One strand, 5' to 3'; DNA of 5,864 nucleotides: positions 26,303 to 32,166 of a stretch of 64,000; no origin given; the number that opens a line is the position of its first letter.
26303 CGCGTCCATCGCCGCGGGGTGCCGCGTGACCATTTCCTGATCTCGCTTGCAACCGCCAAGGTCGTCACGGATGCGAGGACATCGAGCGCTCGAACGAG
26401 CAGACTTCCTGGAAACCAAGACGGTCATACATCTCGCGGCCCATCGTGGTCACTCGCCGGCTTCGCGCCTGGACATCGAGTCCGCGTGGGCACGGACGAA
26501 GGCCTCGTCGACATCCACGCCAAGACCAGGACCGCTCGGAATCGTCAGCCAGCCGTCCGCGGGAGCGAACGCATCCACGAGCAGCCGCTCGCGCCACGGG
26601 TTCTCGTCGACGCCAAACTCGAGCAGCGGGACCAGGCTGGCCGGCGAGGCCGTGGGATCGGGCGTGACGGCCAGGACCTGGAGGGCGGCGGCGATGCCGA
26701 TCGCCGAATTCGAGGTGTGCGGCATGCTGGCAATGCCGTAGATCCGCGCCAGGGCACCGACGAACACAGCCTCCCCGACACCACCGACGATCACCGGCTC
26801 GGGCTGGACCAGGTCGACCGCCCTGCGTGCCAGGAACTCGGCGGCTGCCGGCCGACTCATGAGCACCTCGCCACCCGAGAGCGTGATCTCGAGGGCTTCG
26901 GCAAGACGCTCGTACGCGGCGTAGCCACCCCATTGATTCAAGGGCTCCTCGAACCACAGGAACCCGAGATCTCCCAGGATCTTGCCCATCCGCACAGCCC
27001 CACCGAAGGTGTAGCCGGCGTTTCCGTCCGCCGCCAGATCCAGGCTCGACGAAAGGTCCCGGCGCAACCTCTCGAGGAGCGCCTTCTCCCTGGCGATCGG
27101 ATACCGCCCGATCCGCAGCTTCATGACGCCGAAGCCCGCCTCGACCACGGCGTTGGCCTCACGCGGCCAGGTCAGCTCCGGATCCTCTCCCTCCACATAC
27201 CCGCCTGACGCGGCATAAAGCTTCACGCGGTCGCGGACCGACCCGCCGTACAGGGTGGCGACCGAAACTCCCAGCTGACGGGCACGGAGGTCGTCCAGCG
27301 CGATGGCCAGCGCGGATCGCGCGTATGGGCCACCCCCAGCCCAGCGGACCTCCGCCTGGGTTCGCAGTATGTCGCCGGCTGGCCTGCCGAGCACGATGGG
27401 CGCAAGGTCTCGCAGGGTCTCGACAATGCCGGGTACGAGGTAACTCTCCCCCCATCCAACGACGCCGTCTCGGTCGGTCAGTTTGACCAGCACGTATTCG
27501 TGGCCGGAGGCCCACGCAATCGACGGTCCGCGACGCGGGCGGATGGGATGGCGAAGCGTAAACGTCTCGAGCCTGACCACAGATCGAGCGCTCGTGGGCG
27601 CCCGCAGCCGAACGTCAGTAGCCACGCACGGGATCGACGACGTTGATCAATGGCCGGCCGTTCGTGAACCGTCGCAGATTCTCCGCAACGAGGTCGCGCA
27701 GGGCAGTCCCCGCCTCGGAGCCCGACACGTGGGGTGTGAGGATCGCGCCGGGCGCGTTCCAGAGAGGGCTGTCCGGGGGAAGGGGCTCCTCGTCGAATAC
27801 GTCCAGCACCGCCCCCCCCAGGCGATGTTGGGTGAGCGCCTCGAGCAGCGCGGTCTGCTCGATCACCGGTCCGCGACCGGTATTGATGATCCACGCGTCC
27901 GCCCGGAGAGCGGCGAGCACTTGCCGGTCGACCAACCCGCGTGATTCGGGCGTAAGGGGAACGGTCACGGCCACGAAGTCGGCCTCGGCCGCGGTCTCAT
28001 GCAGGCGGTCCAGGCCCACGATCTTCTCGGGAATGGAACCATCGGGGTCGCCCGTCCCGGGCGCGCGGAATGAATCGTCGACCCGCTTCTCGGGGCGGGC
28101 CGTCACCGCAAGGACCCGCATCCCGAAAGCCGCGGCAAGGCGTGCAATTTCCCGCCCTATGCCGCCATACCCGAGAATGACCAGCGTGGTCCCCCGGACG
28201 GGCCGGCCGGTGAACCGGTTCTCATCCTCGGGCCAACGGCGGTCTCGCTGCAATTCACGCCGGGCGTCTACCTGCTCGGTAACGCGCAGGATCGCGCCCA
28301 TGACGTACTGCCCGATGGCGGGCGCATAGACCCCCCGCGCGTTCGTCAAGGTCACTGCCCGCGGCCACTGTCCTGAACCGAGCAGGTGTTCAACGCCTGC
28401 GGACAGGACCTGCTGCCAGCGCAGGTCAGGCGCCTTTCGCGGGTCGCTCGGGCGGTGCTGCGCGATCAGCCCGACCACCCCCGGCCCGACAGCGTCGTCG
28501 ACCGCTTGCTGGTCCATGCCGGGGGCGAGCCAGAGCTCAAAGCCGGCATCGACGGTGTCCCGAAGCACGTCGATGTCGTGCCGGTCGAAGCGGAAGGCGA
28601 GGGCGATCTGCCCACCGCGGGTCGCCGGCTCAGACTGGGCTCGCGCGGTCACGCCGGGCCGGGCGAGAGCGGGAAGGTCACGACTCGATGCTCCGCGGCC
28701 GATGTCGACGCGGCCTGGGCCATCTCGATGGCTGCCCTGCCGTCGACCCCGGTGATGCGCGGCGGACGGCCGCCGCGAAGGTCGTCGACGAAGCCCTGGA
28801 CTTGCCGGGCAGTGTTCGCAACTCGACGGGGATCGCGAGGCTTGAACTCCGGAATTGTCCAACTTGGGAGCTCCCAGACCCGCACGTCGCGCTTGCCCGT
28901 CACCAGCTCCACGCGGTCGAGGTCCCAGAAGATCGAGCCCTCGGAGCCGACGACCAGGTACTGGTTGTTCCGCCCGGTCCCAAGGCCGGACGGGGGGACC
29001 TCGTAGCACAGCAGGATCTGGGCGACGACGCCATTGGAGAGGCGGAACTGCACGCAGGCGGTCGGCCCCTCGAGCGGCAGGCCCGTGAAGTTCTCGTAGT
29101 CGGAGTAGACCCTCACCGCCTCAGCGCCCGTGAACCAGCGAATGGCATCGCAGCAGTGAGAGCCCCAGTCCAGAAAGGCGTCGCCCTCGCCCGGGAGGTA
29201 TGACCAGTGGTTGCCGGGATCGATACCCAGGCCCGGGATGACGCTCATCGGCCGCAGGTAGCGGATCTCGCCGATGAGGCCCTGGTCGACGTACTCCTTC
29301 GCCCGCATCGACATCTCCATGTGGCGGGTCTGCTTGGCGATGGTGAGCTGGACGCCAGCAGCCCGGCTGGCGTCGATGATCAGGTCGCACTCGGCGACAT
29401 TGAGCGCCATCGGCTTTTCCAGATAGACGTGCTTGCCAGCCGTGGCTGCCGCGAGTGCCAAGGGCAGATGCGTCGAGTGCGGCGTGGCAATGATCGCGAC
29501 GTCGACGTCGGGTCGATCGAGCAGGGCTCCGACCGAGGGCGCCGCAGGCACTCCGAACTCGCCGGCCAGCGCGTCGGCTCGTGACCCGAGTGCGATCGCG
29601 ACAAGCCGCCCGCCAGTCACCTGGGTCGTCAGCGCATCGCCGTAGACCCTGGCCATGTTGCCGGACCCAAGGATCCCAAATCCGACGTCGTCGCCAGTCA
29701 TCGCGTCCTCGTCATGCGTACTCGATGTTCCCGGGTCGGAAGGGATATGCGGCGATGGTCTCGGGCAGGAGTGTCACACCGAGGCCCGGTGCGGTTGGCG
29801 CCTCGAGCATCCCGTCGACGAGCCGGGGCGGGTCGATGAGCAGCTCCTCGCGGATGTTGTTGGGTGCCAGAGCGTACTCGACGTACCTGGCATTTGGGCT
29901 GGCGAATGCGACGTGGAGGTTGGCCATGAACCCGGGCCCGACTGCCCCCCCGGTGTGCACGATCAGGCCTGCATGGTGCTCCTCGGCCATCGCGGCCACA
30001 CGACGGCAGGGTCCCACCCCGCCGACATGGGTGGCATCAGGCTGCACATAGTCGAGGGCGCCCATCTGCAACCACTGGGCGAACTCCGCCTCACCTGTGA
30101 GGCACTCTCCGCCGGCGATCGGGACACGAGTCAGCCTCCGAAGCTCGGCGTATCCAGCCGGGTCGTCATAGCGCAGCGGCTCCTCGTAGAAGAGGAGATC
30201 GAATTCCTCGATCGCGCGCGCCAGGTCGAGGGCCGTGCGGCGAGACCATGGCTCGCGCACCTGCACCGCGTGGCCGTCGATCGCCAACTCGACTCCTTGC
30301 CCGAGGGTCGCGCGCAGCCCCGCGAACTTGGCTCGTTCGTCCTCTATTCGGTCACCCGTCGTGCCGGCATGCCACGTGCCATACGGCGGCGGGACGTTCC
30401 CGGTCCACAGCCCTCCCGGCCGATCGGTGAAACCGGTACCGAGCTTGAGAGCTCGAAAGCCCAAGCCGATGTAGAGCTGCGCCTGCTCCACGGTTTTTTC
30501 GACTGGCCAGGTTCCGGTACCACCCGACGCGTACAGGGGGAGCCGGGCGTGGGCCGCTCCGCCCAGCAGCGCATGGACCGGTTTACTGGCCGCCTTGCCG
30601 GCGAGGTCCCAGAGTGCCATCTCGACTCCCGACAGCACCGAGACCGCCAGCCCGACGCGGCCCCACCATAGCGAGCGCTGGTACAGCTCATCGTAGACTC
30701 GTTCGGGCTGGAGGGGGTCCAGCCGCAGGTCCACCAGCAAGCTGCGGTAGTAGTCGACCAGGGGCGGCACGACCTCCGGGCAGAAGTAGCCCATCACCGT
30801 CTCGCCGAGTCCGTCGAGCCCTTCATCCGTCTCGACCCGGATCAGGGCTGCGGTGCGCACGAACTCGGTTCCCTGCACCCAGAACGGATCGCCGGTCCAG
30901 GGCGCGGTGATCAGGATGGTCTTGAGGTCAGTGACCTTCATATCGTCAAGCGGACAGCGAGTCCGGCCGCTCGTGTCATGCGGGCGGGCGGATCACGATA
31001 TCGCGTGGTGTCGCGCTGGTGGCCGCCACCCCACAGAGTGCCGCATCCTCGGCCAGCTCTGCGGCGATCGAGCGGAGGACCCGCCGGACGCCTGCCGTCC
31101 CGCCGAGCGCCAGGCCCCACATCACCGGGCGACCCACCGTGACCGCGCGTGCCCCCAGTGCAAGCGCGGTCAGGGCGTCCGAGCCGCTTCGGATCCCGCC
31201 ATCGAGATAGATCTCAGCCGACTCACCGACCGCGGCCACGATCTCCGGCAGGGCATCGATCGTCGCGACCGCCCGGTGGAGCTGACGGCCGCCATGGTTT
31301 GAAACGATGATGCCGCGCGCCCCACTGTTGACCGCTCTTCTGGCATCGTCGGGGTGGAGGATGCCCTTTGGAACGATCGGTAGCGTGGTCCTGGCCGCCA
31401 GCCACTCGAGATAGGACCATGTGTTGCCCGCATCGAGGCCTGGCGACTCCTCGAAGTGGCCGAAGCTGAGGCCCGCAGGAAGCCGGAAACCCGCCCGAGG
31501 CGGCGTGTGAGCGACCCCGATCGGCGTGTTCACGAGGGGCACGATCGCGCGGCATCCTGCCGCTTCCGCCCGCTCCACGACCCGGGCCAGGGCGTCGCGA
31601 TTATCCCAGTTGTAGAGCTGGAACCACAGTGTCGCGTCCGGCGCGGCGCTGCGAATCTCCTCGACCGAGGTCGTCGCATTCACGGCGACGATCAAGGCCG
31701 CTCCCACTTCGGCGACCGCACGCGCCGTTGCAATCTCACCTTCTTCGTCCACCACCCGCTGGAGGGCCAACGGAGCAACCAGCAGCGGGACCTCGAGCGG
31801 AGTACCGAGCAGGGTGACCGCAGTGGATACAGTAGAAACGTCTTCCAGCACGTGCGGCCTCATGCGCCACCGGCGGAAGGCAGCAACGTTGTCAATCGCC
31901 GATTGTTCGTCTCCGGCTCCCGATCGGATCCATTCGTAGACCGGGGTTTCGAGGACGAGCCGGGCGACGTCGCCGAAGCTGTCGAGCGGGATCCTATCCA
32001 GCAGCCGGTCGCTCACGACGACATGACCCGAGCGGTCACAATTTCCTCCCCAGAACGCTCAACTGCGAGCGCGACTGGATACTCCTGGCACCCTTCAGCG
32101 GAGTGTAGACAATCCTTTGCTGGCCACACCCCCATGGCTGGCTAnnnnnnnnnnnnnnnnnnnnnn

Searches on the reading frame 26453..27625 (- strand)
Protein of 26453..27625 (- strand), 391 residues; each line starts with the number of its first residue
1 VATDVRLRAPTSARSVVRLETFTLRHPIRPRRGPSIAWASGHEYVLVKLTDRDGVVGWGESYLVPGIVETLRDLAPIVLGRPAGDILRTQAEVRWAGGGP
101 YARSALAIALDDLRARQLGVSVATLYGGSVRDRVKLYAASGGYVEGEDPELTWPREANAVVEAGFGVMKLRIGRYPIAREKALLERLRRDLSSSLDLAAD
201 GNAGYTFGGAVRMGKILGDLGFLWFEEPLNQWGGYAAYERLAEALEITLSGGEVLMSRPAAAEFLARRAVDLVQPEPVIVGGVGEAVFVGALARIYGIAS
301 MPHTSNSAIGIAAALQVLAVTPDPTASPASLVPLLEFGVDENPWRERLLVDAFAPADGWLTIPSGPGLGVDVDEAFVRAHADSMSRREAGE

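Call 9: search_protein_families(library=pfam, proteins=[window:26453-27625:-])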
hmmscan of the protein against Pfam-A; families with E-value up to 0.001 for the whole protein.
window:26453-27625:- (391 aa): 2 families
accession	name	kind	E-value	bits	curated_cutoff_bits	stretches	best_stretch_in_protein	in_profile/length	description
PF13378.12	MR_MLE_C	-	1.8e-44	152.5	29.4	1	155-375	4-218/219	Enolase C-terminal domain-like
PF02746.21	MR_MLE_N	-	5.5e-12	46.4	22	1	36-127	20-117/117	Mandelate racemase / muconate lactonizing enzyme, N-terminal domain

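Call 44: search_protein_families(library=ncbifam, proteins=[window:26453-27580:-], max_evalue=1e-10)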
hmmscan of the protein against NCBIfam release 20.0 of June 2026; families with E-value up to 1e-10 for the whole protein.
window:26453-27580:- (376 aa): 8 families
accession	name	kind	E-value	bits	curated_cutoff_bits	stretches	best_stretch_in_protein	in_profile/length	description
NF040866.1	AraD_Arch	equivalog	5.9e-37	127.5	650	1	88-362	104-366/372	arabinonate dehydratase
NF010624.0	PRK14017.1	equivalog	1.1e-36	126.7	311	1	29-370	15-365/382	galactonate dehydratase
NF047820.1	TalGalacDh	equivalog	1.3e-33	116.5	500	1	30-360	39-359/371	L-talarate/galactarate dehydratase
NF040790.2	glucon_galact_dh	equivalog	2.9e-32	111.9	750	1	20-366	18-370/390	bifunctional D-gluconate/D-galactonate dehydratase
TIGR02534.1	mucon_cyclo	subfamily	8.1e-31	107.4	334.95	1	13-362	14-362/368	muconate/chloromuconate family cycloisomerase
NF043051.1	ManoateDhtManD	equivalog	1.6e-17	63.4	550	0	167-365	193-383/403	D-mannonate dehydratase ManD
NF011654.0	PRK15072.1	subfamily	4.7e-16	58.6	430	0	167-364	194-383/404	D-galactonate dehydratase family protein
NF011968.0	PRK15440.1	equivalog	2.5e-11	43.1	393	1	89-359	127-385/395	L-rhamnonate dehydratase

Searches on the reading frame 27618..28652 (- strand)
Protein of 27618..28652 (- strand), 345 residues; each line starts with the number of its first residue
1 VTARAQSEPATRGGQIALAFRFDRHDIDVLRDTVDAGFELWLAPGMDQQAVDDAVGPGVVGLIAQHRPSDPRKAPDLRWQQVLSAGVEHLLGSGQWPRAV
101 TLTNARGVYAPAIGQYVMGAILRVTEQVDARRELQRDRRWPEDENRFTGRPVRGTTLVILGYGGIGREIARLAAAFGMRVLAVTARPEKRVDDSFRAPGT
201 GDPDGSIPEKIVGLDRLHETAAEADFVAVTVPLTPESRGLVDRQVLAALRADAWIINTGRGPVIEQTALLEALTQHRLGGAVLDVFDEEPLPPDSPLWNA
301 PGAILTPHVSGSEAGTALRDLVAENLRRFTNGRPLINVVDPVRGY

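Call 44: search_protein_families(library=ncbifam, proteins=[window:27618-28652:-], max_evalue=1e-10)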
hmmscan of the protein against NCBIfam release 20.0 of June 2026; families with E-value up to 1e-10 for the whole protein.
window:27618-28652:- (345 aa): 20 families
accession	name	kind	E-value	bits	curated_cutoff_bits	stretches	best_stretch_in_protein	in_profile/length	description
NF041369.1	Dhydh_Halo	equivalog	1.6e-54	185.3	400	1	76-339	55-304/305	D-2-hydroxyacid dehydrogenase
NF005069.0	PRK06487.1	equivalog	1.6e-35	122.7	448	2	217-337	194-318/320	2-hydroxyacid dehydrogenase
NF009714.1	PRK13243.1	equivalog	3.1e-34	118.8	455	1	98-337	89-320/332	glyoxylate reductase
TIGR01327.1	PGDH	equivalog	8.2e-32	110.6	454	1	214-339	184-310/525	phosphoglycerate dehydrogenase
NF005387.0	PRK06932.1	equivalog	7.5e-30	104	492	1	217-330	191-310/314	2-hydroxyacid dehydrogenase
NF008759.0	PRK11790.1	equivalog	6.3e-29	100.9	404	1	215-331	196-318/410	phosphoglycerate dehydrogenase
NF005027.0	PRK06436.1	equivalog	1.8e-28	99.5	261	1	80-339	53-288/303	2-hydroxyacid dehydrogenase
NF011938.0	PRK15409.1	equivalog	3.6e-28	98.5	492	1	72-316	62-293/324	glyoxylate/hydroxypyruvate reductase GhrB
NF006263.0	PRK08410.1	equivalog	3.1e-24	85.9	389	1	217-332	190-309/311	D-2-hydroxyacid dehydrogenase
NF012013.0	PRK15469.1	equivalog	4e-23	81.9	403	1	209-345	176-312/312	glyoxylate/hydroxypyruvate reductase GhrA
NF001309.0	PRK00257.1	equivalog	4.1e-21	75.4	434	1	149-312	111-258/379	4-phosphoerythronate dehydrogenase PdxB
NF000492.1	vanH_gen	exception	1.1e-19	70.6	540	1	217-289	183-255/312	D-lactate dehydrogenase VanH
NF005750.0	PRK07574.1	equivalog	1e-18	67.6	329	1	134-335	172-362/386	NAD-dependent formate dehydrogenase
NF000128.1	vanH-Sc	exception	1.3e-17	63.9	650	1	217-289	203-275/337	D-lactate dehydrogenase VanH-Sc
NF000151.1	vanH-Ac1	exception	2.2e-16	60.1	750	1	216-289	218-291/351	D-lactate dehydrogenase VanH-Ac1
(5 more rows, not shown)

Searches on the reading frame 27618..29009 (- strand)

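Call 10: search_protein_families(library=pfam, proteins=[window:27618-29009:-])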
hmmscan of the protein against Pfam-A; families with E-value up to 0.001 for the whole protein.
window:27618-29009:- (464 aa): 1 family
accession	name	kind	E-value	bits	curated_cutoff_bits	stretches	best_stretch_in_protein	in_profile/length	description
PF02826.25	2-Hacid_dh_C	-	8.2e-49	165.8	25.1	1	238-429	2-178/178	D-isomer specific 2-hydroxyacid dehydrogenase, NAD binding domain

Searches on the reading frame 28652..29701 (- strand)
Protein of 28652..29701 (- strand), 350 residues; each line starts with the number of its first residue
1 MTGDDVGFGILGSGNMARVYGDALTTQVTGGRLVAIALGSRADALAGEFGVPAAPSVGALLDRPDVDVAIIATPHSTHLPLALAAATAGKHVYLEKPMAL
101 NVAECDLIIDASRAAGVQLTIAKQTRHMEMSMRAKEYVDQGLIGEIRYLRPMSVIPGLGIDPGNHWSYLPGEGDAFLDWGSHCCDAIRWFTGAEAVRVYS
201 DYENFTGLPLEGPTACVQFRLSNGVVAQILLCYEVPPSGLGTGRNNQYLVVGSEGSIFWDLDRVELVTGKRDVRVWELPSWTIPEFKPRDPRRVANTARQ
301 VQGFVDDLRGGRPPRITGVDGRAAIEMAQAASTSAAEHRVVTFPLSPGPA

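Call 10: search_protein_families(library=pfam, proteins=[window:28652-29701:-])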
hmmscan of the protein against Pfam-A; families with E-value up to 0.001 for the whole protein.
window:28652-29701:- (350 aa): 3 families
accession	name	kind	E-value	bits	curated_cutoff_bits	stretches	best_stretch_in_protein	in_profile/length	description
PF01408.29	GFO_IDH_MocA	-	7e-22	78.8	24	1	7-121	2-118/120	Oxidoreductase family, NAD-binding Rossmann fold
PF22725.1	GFO_IDH_MocA_C3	-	3.2e-15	56.7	27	1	133-257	3-123/124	GFO/IDH/MocA C-terminal domain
PF02894.22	GFO_IDH_MocA_C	-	5.2e-12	46.5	22.9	1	135-342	1-217/218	Oxidoreductase family, C-terminal alpha/beta domain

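Call 44: search_protein_families(library=ncbifam, proteins=[window:28652-29701:-], max_evalue=1e-10)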
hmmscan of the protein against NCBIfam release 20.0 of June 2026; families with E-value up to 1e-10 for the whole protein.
window:28652-29701:- (350 aa): 7 families
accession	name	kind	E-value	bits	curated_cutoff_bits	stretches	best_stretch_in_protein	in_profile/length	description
TIGR04380.1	myo_inos_iolG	equivalog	1.3e-38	132.8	355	1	7-341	3-329/330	inositol 2-dehydrogenase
NF052479.1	LevoglcsnDh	equivalog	5.5e-19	68.1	650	1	59-192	67-203/386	levoglucosan dehydrogenase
NF040723.1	UDP-GlcNAcDh_Arch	equivalog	9.1e-17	61.5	450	1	6-201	6-187/302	UDP-N-acetylglucosamine 3-dehydrogenase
NF008607.0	PRK11579.1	subfamily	1.4e-15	57.2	330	1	4-150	3-149/346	oxidoreductase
NF041392.1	XylDh_Gfo6_Halo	equivalog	1.2e-13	50.6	350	1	67-219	84-244/350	D-xylose 1-dehydrogenase Gfo6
NF052679.1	InsChiInosDhIolG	equivalog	2.6e-12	46.4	540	1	6-146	3-148/343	bifunctional inositol 2-dehydrogenase/D-chiro-inositol 1-dehydrogenase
NF058561.1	BT_2158_fam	equivalog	5.4e-11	41.7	750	1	65-148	96-179/487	glycoside 3-dehydrogenase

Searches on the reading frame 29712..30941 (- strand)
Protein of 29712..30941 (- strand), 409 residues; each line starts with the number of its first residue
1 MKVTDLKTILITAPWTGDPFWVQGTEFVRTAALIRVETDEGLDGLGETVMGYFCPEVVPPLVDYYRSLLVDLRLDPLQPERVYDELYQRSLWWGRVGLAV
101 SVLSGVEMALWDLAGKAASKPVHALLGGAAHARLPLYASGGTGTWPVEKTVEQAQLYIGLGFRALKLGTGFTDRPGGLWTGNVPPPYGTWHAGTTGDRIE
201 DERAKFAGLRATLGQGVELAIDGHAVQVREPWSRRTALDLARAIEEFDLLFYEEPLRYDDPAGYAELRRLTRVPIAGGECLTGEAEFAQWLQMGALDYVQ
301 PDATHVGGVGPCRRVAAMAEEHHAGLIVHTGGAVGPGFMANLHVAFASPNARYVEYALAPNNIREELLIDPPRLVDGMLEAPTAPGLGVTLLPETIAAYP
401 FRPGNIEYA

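Call 10: search_protein_families(library=pfam, proteins=[window:29715-30941:-])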
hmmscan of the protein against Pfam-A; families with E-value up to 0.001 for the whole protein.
window:29715-30941:- (409 aa): 2 families
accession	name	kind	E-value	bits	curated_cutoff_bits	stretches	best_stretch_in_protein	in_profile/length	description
PF13378.12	MR_MLE_C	-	9.7e-59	199.2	29.4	1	150-393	2-217/219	Enolase C-terminal domain-like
PF02746.21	MR_MLE_N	-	8.9e-11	42.5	22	1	25-127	22-117/117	Mandelate racemase / muconate lactonizing enzyme, N-terminal domain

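Call 40: find_encoding_contigs(protein=window:29712-30941:-, flank=10000, max_places=1)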
Protein window:29712-30941:- (409 aa): 23 contigs read that carry it; 1 place shown.
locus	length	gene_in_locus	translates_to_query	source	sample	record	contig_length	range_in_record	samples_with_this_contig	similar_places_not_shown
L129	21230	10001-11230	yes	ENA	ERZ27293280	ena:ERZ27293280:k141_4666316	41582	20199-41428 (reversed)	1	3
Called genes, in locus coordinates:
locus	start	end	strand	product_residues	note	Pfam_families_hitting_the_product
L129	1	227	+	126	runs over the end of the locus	?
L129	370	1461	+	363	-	PF01717:Meth_synt_2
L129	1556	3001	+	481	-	-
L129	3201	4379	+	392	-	PF00005:ABC_tran, PF17912:OB_MalK (faint)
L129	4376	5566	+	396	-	PF02746:MR_MLE_N, PF13378:MR_MLE_C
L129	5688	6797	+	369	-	PF00107:ADH_zinc_N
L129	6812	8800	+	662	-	PF07676:PD40 (faint), PF26549:Tricorn_N (weak), PF26550:Tricorn_2nd (faint), PF12894:ANAPC4_WD40 (faint), PF25174:Beta-prop_THOC3 (faint), PF26549:Tricorn_N, PF20434:BD-FAE, PF00326:Peptidase_S9, +1 more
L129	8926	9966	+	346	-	PF01070:FMN_dh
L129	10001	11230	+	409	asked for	PF02746:MR_MLE_N, PF13378:MR_MLE_C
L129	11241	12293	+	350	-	PF01408:GFO_IDH_MocA, PF22725:GFO_IDH_MocA_C3, PF02894:GFO_IDH_MocA_C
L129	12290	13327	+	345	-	PF02826:2-Hacid_dh_C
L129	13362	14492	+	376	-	PF02746:MR_MLE_N, PF13378:MR_MLE_C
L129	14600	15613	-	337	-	PF01408:GFO_IDH_MocA, PF03447:NAD_binding_3 (weak), PF22725:GFO_IDH_MocA_C3, PF02894:GFO_IDH_MocA_C (weak)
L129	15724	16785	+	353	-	PF01408:GFO_IDH_MocA, PF02894:GFO_IDH_MocA_C, PF22725:GFO_IDH_MocA_C3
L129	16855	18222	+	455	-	PF00202:Aminotran_3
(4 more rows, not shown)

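Call 44: search_protein_families(library=ncbifam, proteins=[window:29715-30941:-], max_evalue=1e-10)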
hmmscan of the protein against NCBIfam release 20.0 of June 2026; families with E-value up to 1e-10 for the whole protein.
window:29715-30941:- (409 aa): 9 families
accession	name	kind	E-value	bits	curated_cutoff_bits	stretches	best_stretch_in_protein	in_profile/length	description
NF010624.0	PRK14017.1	equivalog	1.3e-48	166.1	311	2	197-393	158-354/382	galactonate dehydratase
NF040866.1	AraD_Arch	equivalog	5e-46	157.4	650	2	199-399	176-369/372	arabinonate dehydratase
NF043051.1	ManoateDhtManD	equivalog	1e-42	146.4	550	1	32-403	18-387/403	D-mannonate dehydratase ManD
NF040790.2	glucon_galact_dh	equivalog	7.2e-42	143.6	750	1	28-393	22-363/390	bifunctional D-gluconate/D-galactonate dehydratase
NF047820.1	TalGalacDh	equivalog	4e-39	134.6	500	1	205-392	185-357/371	L-talarate/galactarate dehydratase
NF011654.0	PRK15072.1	subfamily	4.9e-38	131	430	1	31-404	17-389/404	D-galactonate dehydratase family protein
NF011968.0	PRK15440.1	equivalog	2.3e-29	102.5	393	2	34-141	62-164/395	L-rhamnonate dehydratase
TIGR02534.1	mucon_cyclo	subfamily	2.5e-21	76.1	334.95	1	202-398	173-364/368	muconate/chloromuconate family cycloisomerase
NF043002.1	HProlDhtase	equivalog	2.4e-15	56.3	500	0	1-139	1-138/366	cis-3-hydroxy-L-proline dehydratase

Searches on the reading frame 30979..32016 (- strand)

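Call 10: search_protein_families(library=pfam, proteins=[window:30979-32016:-])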
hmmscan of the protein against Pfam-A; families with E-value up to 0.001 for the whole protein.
window:30979-32016:- (346 aa): 3 families
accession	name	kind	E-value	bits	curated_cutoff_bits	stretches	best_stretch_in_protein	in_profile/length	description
PF01070.24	FMN_dh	-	2.8e-100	336.2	24.9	1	18-340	1-347/350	FMN-dependent dehydrogenase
PF05690.20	ThiG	-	0.00039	20.3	23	0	267-295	176-204/247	Thiazole biosynthesis protein ThiG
PF01645.23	Glu_synthase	-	0.00042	20.1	20.4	1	238-300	248-309/369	Conserved region in glutamate synthase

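Call 44: search_protein_families(library=ncbifam, proteins=[window:30979-32016:-], max_evalue=1e-10)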
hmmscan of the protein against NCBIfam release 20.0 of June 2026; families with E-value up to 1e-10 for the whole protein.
window:30979-32016:- (346 aa): 4 families
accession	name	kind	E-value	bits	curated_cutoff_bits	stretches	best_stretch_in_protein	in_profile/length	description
TIGR03966.1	actino_HemFlav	equivalog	1e-63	215.4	470.85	2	198-341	234-378/385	pre-mycofactocin synthase MftD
NF008398.0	PRK11197.1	subfamily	2e-60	204.6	376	2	194-341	228-375/381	L-lactate dehydrogenase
TIGR02708.1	L_lactate_ox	equivalog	3.8e-60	203.8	645.5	1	16-330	21-347/367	L-lactate oxidase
NF033901.1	L_lactate_LldD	exception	1.2e-51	175.9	550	2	194-339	228-373/377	FMN-dependent L-lactate dehydrogenase LldD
